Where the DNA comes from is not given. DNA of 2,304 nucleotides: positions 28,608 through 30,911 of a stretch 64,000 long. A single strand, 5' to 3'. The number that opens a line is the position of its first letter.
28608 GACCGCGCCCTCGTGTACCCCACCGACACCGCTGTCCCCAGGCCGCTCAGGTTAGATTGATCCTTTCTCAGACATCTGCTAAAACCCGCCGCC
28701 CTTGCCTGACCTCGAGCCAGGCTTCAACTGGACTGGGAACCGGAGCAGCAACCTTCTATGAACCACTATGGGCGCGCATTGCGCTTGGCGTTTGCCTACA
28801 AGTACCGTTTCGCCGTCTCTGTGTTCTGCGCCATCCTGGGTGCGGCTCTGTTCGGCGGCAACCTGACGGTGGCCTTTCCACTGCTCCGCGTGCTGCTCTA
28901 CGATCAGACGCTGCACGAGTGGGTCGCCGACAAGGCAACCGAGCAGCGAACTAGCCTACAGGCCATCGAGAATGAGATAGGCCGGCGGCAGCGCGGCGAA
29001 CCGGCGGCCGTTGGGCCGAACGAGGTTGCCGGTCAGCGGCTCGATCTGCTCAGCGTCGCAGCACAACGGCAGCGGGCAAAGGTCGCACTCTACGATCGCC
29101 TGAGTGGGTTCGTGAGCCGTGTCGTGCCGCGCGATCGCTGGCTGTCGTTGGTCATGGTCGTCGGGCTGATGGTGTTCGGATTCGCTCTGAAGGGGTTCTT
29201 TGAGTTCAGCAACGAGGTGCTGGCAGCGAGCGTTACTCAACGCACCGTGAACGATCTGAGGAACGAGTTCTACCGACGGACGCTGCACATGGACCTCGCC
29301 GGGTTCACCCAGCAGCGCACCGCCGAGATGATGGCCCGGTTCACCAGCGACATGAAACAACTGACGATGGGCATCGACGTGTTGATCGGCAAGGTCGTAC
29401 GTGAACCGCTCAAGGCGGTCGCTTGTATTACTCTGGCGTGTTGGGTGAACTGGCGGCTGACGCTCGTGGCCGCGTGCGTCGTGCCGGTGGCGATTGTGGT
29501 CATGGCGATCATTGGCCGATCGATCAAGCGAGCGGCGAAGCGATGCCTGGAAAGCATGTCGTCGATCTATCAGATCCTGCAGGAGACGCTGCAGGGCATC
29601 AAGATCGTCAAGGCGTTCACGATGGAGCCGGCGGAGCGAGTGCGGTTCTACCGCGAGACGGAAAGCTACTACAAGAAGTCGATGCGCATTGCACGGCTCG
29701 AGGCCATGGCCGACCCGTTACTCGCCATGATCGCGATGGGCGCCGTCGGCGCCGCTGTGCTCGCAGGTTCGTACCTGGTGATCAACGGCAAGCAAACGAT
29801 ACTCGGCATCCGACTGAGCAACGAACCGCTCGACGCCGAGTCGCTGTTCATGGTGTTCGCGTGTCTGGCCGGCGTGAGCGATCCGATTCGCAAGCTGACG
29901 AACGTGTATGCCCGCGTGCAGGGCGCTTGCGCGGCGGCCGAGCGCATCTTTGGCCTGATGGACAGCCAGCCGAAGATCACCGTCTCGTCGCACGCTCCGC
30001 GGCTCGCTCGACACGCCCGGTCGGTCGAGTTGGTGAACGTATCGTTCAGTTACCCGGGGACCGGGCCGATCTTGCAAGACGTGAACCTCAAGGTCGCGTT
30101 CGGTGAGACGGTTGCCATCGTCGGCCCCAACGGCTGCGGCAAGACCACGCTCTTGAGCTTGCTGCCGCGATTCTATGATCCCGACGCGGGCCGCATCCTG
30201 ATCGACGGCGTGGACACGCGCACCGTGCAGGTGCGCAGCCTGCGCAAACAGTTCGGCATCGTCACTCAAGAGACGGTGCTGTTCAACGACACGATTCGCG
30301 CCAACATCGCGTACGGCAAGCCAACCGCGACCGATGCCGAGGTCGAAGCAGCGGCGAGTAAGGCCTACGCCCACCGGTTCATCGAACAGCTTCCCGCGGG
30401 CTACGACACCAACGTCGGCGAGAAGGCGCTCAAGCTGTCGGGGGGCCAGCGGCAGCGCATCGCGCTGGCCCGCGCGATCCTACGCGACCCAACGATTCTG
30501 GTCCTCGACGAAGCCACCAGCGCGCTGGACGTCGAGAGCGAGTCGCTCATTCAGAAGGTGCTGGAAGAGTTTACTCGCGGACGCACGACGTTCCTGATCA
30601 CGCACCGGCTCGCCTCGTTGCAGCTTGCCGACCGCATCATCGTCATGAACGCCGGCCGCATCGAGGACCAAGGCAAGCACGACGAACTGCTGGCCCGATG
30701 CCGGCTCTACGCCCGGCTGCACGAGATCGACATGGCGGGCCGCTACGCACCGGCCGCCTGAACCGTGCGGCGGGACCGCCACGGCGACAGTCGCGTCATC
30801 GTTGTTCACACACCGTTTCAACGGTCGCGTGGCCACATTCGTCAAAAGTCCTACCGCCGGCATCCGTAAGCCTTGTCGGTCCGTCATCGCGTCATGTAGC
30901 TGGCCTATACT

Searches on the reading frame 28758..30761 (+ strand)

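Call 94: search_protein_families(library=pfam, proteins=[window:28758-30761:+], max_evalue=0.01)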
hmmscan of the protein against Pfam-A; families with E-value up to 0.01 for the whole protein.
window:28758-30761:+ (667 aa): 11 families
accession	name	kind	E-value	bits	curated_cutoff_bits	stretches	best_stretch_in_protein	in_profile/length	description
PF00664.28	ABC_membrane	-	1.3e-39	136.9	28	1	130-347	37-256/274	ABC transporter transmembrane region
PF00005.33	ABC_tran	-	1.7e-35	123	25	1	439-588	1-137/137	ABC transporter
PF02463.25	SMC_N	-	3e-09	37.1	40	1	479-630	110-211/220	RecF/RecN/SMC N terminal domain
PF13304.12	AAA_21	-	1.1e-06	29.3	27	0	453-469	3-19/304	AAA domain, putative AbiEii toxin, Type IV TA system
PF13191.12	AAA_16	-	1.8e-05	25.8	32.6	1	450-608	25-162/167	AAA ATPase domain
PF09818.15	ABC_ATPase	-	6.7e-05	22.5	23.2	1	526-612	125-211/283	P-loop domain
PF12128.14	DUF3584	-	0.00098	17.2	31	1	452-481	20-49/1191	Protein of unknown function (DUF3584)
PF13401.12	AAA_22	-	0.001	19.8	27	1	452-603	8-102/130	AAA domain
PF13175.12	AAA_15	-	0.0011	19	32.1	1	445-503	18-81/374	AAA ATPase domain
PF13604.12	AAA_30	-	0.0013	18.9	27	1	452-600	21-111/191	AAA domain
PF13476.12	AAA_23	-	0.0035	18.4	27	1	450-467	20-37/201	AAA domain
